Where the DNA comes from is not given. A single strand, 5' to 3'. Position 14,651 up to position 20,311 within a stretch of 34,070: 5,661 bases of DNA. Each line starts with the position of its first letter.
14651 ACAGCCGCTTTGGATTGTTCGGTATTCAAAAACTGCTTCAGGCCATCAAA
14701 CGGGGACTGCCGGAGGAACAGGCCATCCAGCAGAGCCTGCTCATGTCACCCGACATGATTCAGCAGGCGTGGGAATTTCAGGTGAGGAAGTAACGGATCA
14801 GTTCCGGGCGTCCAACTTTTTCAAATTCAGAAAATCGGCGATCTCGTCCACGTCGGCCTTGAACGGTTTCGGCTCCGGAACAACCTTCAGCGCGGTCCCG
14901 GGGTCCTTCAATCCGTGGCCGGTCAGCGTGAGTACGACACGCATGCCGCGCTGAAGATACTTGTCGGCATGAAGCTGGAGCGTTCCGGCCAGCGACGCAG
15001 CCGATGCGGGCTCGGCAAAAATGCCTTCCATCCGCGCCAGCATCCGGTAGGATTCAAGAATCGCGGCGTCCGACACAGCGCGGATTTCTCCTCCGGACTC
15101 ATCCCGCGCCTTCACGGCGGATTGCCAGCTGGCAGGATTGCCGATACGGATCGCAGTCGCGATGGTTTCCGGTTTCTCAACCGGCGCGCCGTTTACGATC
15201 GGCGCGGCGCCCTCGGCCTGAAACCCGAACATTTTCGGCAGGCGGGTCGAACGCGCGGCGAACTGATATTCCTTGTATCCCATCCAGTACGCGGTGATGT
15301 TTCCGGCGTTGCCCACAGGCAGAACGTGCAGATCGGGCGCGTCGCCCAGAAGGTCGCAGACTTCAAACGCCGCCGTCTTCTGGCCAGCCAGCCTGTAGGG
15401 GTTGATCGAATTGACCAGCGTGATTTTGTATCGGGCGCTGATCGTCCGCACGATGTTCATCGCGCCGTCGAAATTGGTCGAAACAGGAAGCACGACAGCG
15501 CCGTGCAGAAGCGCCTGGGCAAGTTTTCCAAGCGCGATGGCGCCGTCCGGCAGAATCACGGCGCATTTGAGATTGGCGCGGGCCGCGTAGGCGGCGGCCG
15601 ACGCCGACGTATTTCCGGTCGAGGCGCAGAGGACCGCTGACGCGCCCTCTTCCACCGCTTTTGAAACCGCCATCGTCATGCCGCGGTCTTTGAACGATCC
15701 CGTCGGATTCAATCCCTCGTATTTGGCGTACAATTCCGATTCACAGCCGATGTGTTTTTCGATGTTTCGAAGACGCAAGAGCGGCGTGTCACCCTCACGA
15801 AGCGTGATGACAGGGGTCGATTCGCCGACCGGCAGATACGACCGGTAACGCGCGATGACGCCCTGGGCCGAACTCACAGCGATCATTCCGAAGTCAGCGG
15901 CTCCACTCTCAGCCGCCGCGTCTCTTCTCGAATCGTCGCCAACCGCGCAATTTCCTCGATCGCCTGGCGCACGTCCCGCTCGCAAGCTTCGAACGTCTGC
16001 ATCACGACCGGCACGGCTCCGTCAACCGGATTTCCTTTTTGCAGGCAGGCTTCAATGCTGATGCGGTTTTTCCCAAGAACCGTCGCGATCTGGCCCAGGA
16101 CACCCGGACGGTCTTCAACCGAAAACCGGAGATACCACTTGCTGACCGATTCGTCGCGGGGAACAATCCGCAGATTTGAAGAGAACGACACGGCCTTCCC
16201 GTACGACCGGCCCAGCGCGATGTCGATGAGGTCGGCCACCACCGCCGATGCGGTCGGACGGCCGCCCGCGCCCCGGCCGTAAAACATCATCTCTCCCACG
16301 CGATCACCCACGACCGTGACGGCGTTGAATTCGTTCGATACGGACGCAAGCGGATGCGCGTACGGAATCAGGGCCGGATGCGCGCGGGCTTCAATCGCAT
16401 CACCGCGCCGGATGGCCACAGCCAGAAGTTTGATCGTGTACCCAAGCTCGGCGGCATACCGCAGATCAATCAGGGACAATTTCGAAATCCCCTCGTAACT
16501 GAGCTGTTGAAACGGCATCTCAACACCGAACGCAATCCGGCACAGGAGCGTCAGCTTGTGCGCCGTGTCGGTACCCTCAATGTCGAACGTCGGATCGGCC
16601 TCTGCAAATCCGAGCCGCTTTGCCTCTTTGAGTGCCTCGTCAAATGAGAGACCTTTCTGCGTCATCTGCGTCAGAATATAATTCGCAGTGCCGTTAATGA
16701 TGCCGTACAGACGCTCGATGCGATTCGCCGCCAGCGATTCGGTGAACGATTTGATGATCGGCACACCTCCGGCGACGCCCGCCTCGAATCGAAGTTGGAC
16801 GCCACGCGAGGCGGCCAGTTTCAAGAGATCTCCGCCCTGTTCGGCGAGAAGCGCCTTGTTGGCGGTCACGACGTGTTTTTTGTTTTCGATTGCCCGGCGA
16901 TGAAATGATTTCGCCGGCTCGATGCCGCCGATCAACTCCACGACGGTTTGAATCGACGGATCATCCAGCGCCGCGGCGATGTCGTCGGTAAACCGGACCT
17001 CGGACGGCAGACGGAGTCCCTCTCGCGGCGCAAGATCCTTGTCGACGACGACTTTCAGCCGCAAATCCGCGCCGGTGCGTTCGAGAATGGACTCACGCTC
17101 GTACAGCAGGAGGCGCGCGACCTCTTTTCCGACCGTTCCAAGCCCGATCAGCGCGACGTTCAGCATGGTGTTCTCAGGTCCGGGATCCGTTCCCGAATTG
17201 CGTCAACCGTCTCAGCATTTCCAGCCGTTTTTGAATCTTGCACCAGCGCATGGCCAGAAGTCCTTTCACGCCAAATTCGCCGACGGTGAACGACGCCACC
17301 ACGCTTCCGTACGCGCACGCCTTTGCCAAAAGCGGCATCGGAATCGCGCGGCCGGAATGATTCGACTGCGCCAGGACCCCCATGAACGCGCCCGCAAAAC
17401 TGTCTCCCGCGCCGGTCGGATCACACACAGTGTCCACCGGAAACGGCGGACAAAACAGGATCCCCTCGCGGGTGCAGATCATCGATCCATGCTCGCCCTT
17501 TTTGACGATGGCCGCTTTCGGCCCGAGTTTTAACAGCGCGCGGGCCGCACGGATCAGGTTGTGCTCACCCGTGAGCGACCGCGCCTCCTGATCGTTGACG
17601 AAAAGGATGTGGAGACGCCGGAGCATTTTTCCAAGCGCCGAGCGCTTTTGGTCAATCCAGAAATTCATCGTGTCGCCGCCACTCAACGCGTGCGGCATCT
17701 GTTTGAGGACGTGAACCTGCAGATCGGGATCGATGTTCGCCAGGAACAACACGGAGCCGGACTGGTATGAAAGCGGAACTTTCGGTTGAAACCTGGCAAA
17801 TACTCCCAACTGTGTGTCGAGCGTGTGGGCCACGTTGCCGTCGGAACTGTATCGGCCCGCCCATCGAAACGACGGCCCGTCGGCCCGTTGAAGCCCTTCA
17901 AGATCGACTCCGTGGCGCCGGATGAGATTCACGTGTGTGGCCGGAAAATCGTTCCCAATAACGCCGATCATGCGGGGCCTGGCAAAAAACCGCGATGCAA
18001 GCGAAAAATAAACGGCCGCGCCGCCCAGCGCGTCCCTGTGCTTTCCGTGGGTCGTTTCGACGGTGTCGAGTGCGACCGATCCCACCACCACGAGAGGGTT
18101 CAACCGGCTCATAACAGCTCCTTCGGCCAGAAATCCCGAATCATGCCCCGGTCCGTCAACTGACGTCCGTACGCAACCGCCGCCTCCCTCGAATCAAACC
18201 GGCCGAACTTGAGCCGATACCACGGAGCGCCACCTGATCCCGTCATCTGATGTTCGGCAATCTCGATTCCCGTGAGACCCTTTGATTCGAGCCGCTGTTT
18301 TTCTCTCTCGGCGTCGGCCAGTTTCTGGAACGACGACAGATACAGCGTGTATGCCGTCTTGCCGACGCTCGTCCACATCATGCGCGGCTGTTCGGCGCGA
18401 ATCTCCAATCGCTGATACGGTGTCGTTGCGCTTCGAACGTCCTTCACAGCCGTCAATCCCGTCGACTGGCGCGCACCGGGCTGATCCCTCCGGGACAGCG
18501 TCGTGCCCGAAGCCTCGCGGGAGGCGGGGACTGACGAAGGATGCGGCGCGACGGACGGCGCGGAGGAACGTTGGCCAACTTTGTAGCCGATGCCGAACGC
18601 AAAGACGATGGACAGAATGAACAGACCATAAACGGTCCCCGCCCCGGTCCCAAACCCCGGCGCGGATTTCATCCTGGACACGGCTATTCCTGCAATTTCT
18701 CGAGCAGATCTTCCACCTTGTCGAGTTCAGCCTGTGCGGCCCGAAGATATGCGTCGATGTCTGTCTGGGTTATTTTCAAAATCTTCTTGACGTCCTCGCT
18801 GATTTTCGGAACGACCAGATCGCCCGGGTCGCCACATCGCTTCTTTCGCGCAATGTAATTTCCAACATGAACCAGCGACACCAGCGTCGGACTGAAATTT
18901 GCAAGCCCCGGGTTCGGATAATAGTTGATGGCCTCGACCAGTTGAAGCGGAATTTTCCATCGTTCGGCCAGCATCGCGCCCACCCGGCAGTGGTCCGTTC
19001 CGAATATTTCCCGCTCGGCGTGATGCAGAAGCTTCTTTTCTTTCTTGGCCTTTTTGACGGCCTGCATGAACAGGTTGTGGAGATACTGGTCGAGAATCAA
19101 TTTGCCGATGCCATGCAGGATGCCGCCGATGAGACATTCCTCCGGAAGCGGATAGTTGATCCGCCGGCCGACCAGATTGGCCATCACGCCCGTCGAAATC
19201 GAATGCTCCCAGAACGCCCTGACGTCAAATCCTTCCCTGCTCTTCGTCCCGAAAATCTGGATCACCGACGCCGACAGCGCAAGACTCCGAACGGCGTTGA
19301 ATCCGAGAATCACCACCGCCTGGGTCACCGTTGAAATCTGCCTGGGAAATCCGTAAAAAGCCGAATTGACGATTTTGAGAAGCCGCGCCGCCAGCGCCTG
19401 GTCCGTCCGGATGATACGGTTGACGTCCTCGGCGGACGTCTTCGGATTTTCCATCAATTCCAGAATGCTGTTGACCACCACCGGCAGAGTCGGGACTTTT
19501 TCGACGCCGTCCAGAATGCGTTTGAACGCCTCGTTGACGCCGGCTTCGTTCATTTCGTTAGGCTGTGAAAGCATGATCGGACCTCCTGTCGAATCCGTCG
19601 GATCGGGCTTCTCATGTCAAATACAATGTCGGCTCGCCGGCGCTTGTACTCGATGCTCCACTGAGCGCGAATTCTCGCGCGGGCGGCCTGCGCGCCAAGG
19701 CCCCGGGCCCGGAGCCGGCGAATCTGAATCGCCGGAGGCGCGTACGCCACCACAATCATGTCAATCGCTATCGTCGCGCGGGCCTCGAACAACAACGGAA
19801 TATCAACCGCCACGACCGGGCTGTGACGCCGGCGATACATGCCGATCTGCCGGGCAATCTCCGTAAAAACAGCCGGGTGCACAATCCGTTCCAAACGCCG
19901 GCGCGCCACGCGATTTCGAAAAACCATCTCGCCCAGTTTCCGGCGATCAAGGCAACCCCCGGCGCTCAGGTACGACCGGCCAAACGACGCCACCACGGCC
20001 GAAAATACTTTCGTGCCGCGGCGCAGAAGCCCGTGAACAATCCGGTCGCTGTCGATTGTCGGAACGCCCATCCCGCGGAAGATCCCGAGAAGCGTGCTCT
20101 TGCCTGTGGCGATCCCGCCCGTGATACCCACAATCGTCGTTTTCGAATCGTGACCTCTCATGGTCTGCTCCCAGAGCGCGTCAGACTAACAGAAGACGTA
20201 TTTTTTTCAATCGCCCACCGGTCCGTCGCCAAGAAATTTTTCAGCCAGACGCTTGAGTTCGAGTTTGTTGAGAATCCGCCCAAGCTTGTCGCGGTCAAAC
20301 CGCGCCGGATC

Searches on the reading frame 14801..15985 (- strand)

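Call 22: search_protein_families(library=pfam, proteins=[window:14801-15985:-], max_evalue=0.001)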
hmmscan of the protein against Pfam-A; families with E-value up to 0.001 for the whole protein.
window:14801-15985:- (395 aa): 1 family
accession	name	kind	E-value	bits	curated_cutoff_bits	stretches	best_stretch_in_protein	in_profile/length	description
PF00291.31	PALP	-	1.3e-72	245.1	35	1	60-356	1-295/295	Pyridoxal-phosphate dependent enzyme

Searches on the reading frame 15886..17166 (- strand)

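Call 22: search_protein_families(library=pfam, proteins=[window:15886-17166:-], max_evalue=0.001)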
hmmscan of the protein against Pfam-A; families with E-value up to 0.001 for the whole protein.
window:15886-17166:- (427 aa): 4 families
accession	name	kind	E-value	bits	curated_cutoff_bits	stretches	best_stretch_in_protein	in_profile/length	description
PF00742.24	Homoserine_dh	-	4.5e-65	219.1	22.9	1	136-314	1-173/173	Homoserine dehydrogenase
PF03447.22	NAD_binding_3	-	3.1e-16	60.6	24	1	8-128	1-116/116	Homoserine dehydrogenase, NAD binding domain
PF01842.31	ACT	-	8e-09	35.6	27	1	345-410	2-65/66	ACT domain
PF22629.2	ACT_AHAS_ss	-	0.00016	22.2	27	1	347-412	2-65/67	AHAS small subunit-like ACT domain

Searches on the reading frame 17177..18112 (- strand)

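Call 22: search_protein_families(library=pfam, proteins=[window:17177-18112:-], max_evalue=0.001)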
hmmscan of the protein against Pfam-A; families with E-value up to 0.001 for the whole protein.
window:17177-18112:- (312 aa): 1 family
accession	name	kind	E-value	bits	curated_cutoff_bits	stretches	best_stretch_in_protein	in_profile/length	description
PF00294.29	PfkB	-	1.9e-28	100.1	25.8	1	26-282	32-295/302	pfkB family carbohydrate kinase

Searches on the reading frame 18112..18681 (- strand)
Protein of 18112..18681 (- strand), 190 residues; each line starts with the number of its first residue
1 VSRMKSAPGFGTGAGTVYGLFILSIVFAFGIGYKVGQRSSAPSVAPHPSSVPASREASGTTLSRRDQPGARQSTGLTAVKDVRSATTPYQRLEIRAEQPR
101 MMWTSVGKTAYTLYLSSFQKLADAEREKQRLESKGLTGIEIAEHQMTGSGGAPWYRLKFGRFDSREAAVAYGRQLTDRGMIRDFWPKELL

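Call 22: search_protein_families(library=pfam, proteins=[window:18112-18681:-], max_evalue=0.001)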
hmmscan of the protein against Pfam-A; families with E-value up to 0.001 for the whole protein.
window:18112-18681:- (190 aa): 1 family
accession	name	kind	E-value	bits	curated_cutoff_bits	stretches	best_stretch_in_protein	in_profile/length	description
PF05036.18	SPOR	-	1.4e-10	41.7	21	1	108-177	2-66/76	SPOR domain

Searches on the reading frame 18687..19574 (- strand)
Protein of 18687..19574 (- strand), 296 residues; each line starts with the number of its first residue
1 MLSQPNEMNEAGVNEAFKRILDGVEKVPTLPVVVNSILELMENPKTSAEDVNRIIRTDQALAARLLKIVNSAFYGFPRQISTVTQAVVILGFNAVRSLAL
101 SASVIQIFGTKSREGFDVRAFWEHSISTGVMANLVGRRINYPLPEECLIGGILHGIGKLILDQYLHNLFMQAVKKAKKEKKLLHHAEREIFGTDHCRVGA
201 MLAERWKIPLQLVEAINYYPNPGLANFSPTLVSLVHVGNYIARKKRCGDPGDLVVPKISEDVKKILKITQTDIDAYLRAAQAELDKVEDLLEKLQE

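Call 22: search_protein_families(library=pfam, proteins=[window:18687-19574:-], max_evalue=0.001)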
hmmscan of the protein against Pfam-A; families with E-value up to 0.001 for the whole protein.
window:18687-19574:- (296 aa): 1 family
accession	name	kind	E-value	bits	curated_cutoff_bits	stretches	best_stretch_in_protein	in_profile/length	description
PF08668.18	HDOD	-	1.3e-65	221.1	22.9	1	28-221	2-195/196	HDOD domain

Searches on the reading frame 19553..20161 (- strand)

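Call 22: search_protein_families(library=pfam, proteins=[window:19553-20161:-], max_evalue=0.001)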
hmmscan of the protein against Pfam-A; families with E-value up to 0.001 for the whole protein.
window:19553-20161:- (203 aa): 1 family
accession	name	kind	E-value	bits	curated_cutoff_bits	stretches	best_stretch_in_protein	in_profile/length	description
PF01121.26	CoaE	-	3.5e-44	151.1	27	1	10-182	2-173/180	Dephospho-CoA kinase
